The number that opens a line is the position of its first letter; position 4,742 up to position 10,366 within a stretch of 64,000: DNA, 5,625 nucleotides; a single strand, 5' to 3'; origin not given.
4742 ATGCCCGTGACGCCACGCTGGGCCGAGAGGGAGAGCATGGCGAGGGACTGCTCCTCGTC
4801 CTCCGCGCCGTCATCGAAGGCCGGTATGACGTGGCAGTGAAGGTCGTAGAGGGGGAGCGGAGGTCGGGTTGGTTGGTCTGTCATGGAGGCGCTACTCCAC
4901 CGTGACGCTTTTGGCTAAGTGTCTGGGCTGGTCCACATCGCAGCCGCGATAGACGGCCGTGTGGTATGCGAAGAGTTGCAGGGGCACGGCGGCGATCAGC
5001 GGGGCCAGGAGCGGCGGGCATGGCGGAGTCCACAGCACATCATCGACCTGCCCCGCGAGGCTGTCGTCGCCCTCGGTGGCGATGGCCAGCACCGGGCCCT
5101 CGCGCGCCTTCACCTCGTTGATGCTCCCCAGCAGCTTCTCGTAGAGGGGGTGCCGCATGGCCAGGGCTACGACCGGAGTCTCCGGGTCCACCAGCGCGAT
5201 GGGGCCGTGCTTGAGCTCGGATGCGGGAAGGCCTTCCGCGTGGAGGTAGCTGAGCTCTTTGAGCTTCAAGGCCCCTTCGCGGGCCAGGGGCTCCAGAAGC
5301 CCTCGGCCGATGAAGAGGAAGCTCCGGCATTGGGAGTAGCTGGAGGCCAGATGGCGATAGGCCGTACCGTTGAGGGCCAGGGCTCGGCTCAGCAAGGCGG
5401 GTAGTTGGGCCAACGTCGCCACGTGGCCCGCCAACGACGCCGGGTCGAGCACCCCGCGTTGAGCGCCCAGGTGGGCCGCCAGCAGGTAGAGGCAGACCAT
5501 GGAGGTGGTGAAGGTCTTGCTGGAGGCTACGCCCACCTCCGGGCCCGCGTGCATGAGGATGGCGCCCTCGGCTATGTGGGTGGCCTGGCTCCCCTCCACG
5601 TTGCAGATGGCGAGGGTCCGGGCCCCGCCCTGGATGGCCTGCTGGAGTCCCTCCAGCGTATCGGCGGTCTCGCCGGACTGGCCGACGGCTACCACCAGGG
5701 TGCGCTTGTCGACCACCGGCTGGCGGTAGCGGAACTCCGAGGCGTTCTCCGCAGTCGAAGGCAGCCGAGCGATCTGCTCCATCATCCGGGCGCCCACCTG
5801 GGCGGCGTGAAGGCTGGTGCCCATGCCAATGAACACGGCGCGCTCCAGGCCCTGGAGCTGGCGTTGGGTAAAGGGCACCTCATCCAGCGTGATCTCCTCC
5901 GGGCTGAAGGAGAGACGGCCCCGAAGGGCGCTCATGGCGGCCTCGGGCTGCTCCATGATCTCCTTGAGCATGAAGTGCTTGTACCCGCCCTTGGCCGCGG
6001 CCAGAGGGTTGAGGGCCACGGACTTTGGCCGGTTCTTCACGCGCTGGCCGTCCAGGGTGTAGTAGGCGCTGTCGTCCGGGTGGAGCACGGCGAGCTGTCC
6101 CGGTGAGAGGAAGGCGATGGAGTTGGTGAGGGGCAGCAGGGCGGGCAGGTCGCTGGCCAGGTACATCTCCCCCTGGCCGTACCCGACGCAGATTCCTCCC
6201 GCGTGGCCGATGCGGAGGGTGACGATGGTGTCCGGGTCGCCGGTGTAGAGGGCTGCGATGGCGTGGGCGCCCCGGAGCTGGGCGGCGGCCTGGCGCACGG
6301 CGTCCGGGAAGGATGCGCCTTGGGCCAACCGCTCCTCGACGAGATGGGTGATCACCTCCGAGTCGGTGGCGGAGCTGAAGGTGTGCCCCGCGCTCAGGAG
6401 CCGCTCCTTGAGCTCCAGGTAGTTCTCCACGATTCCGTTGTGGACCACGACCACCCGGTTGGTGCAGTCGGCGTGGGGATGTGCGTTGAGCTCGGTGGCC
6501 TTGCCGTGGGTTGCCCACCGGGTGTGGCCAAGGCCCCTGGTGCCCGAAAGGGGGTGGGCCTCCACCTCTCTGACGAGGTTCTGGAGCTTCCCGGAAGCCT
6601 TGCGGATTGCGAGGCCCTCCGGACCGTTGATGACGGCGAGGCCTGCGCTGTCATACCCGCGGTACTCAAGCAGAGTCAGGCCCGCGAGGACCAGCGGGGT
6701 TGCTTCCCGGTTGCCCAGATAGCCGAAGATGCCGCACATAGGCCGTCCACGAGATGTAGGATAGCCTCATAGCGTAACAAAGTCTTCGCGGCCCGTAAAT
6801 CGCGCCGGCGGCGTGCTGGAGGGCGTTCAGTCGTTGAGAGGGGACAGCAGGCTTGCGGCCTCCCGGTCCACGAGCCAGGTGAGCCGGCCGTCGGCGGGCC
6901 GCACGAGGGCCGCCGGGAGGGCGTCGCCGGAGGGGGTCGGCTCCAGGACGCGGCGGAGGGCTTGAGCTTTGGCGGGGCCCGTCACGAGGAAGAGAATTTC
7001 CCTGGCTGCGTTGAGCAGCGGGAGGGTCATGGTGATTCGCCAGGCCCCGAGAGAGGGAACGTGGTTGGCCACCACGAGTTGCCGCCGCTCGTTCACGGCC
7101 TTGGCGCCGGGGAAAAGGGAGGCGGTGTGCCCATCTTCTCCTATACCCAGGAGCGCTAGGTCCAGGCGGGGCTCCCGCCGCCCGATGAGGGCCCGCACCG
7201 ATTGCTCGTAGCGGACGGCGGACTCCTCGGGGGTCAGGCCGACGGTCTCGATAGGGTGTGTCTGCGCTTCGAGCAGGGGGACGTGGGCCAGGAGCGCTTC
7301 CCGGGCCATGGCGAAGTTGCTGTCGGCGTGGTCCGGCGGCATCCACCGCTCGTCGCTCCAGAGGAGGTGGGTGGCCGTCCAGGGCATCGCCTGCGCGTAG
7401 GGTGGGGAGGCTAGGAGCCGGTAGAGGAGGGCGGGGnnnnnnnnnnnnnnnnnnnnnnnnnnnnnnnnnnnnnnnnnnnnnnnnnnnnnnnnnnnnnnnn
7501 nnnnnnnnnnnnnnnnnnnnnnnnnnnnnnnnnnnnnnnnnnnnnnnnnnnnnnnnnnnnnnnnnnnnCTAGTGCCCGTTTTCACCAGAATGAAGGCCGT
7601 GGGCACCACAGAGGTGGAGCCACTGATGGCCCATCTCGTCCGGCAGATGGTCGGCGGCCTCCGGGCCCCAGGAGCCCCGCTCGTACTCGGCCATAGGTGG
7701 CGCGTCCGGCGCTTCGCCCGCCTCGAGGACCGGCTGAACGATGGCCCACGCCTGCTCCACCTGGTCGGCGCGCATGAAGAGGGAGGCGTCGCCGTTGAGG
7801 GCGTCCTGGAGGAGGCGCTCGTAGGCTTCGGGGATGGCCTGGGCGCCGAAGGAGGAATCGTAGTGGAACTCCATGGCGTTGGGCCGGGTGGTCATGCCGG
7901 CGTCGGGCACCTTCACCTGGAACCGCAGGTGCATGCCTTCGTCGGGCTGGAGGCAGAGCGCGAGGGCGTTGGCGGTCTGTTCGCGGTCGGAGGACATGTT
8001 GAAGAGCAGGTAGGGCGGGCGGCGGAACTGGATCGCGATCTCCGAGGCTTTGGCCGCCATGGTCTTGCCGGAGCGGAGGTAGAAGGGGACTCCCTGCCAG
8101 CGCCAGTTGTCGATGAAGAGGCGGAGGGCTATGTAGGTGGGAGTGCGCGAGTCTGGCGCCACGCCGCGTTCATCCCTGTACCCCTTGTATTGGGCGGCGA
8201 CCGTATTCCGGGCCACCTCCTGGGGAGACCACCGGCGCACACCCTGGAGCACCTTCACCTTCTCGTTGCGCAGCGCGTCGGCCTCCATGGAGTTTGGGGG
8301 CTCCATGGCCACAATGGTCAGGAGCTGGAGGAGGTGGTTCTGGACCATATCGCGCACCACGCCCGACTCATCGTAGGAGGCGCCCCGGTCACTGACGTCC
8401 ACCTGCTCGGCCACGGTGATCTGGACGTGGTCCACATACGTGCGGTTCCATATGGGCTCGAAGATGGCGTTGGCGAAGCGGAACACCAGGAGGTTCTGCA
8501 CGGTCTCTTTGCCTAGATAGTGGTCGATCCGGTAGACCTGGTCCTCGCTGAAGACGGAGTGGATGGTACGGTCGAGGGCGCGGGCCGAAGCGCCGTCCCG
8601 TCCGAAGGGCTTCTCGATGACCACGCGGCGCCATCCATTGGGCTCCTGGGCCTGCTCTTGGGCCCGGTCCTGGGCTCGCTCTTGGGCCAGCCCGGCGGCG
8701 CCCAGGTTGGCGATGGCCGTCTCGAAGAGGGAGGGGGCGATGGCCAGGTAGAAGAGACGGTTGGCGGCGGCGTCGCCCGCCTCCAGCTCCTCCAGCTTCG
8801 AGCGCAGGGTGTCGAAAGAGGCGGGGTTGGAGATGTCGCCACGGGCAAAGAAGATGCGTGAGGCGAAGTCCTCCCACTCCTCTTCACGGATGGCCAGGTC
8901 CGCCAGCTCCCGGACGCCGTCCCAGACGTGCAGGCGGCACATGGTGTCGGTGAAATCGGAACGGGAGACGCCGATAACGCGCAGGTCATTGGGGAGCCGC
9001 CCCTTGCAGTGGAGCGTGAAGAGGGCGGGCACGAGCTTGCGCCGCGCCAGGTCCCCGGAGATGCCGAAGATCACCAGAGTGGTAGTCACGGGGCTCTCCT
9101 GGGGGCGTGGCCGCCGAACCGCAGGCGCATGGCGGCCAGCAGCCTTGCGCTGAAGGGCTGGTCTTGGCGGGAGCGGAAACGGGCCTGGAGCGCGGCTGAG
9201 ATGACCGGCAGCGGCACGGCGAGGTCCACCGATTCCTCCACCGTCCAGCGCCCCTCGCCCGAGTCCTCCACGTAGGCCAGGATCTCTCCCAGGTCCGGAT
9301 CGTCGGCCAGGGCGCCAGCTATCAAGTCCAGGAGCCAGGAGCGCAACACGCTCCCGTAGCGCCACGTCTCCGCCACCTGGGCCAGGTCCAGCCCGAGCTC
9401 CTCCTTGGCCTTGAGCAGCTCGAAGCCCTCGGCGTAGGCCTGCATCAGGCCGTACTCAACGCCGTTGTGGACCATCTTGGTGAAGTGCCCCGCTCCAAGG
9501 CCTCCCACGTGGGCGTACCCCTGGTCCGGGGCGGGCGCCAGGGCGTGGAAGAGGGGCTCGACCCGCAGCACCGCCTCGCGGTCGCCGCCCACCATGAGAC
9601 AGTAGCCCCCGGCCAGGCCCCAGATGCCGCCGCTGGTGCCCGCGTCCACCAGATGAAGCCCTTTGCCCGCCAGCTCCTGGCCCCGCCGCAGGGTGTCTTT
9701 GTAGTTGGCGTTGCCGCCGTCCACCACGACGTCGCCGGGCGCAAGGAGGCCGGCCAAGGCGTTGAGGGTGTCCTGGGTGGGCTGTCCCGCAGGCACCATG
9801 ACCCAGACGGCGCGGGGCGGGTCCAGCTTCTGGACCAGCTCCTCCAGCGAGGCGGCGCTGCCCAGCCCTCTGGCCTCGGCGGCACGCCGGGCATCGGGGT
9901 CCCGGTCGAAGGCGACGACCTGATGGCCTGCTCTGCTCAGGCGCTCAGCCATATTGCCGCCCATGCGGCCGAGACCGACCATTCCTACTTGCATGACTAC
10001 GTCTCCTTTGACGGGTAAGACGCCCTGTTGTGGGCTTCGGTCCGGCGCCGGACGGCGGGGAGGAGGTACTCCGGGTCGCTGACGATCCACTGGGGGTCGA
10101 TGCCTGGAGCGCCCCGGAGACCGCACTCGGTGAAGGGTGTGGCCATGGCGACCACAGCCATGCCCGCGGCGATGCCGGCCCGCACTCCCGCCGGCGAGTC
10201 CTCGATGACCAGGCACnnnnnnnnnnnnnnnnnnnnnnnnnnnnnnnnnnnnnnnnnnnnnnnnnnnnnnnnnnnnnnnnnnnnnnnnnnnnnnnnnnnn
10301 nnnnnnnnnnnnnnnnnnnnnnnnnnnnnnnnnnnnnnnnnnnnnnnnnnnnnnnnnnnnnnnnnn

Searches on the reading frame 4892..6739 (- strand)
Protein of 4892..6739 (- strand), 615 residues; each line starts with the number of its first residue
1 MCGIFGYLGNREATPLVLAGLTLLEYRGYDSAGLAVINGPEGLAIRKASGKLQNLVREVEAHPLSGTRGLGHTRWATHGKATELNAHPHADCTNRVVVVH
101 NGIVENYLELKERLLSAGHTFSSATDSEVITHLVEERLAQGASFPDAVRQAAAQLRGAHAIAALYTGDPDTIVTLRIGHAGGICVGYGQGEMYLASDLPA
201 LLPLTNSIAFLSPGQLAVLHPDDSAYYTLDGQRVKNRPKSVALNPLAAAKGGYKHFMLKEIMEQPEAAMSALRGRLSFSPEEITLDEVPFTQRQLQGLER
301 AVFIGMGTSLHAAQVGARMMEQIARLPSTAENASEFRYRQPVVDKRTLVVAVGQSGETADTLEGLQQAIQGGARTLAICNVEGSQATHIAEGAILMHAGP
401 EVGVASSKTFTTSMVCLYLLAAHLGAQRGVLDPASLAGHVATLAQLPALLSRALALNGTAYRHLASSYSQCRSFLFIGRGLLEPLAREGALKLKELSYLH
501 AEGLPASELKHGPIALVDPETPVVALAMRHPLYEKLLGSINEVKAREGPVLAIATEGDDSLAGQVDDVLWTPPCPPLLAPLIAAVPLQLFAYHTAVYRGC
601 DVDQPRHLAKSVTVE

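Call 27: search_protein_families(library=pfam, max_evalue=0.0001, proteins=[window:4892-6739:-])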
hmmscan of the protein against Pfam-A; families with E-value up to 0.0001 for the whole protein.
window:4892-6739:- (615 aa): 3 families
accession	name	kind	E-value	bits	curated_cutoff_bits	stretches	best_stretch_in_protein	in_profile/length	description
PF01380.27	SIS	-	1.3e-48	164.5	25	2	299-421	6-129/131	SIS domain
PF13522.11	GATase_6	-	7.8e-18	65.2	27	1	66-196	10-129/130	Glutamine amidotransferase domain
PF13537.11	GATase_7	-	1.3e-12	48.2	25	1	82-202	9-122/123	Glutamine amidotransferase domain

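Call 55: find_homologous_proteins(query=window:4892-6739:-, max_evalue=1e-50)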
Query window:4892-6739:- (615 aa): 8000 proteins with E <= 1e-50 among 8000 candidates; the best 120 are listed.
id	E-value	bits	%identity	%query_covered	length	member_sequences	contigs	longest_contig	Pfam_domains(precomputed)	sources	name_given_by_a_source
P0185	0.0e+0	1148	91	92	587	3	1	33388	PF01380.28,PF13522.12,PF13537.12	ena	-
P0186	0.0e+0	1071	78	100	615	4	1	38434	PF01380.28,PF13522.12,PF13537.12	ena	-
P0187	0.0e+0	1034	73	100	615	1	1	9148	PF01380.28,PF13522.12,PF13537.12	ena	-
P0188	0.0e+0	1023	74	100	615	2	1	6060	PF01380.28,PF13522.12,PF13537.12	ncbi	-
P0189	2.3e-284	963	68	100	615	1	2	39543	PF01380.28,PF13522.12,PF13537.12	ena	-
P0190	6.1e-283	958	68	100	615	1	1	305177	PF01380.28,PF13522.12,PF13537.12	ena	-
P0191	7.4e-282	954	70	100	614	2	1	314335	PF01380.28,PF13522.12,PF13537.12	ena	-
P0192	5.3e-274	928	67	100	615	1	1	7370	PF13230.12,PF01380.28,PF13522.12,PF13537.12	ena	-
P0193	2.2e-273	926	67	100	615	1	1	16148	PF13230.12,PF01380.28,PF13522.12,PF13537.12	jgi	jgi:glucosamine--fructose-6-phosphate aminotransferase (isomerizing)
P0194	1.1e-271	921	69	100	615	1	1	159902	PF01380.28,PF13522.12,PF13537.12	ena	-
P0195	6.9e-267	905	66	100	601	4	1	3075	PF13230.12,PF01380.28,PF13522.12,PF13537.12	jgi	jgi:glucosamine--fructose-6-phosphate aminotransferase (isomerizing)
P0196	3.1e-265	899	67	100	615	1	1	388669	PF01380.28,PF13522.12,PF13537.12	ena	-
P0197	3.4e-265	899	68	97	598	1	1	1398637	PF01380.28,PF13522.12,PF13537.12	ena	-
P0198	3.1e-264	896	66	100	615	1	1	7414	PF01380.28,PF13522.12,PF13537.12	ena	-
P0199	5.5e-264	895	65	100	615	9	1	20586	PF01380.28,PF13522.12,PF13537.12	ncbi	-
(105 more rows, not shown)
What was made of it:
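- GlmS homologues place the source in Chloroflexota (call 55).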

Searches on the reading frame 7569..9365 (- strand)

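Call 27: search_protein_families(library=pfam, max_evalue=0.0001, proteins=[window:7569-9365:-])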
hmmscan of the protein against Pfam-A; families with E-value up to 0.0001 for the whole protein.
window:7569-9365:- (598 aa): 2 families
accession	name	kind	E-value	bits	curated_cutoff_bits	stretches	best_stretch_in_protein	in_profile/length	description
PF02781.21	G6PD_C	-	6.9e-113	377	27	1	293-582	1-295/296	Glucose-6-phosphate dehydrogenase, C-terminal domain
PF00479.28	G6PD_N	-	5.7e-60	203.5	22.1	1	98-291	1-183/183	Glucose-6-phosphate dehydrogenase, NAD binding domain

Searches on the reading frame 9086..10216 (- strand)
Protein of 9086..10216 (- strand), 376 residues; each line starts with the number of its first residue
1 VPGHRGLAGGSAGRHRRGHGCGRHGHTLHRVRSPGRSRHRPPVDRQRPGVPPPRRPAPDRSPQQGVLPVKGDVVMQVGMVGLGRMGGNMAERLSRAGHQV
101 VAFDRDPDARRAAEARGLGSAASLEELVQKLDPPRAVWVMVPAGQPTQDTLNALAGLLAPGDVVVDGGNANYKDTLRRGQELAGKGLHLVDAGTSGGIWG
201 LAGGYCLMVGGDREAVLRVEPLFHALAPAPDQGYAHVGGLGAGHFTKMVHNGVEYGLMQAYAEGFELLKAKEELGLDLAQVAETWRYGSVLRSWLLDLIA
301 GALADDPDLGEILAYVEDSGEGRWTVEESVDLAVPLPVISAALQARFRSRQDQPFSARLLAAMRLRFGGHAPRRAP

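Call 27: search_protein_families(library=pfam, max_evalue=0.0001, proteins=[window:9086-10216:-])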
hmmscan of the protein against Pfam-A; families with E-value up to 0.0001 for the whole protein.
window:9086-10216:- (376 aa): 6 families
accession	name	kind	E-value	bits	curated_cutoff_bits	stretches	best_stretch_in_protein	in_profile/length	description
PF03446.21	NAD_binding_2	-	2.3e-39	135.4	21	1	76-228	1-154/161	NAD binding domain of 6-phosphogluconate dehydrogenase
PF00393.24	6PGD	-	2e-21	77.1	27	1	243-352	1-116/290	6-phosphogluconate dehydrogenase, C-terminal domain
PF02826.25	2-Hacid_dh_C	-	1.4e-07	31.5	25.1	1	75-153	37-111/178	D-isomer specific 2-hydroxyacid dehydrogenase, NAD binding domain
PF03807.23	F420_oxidored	-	1.5e-06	29.2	21.6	1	77-132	2-61/94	NADP oxidoreductase coenzyme F420-dependent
PF02254.24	TrkA_N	-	5.8e-06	27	23.8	1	80-150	4-77/116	TrkA-N domain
PF02737.24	3HCDH_N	-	7e-05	23.2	22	0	76-118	1-43/180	3-hydroxyacyl-CoA dehydrogenase, NAD binding domain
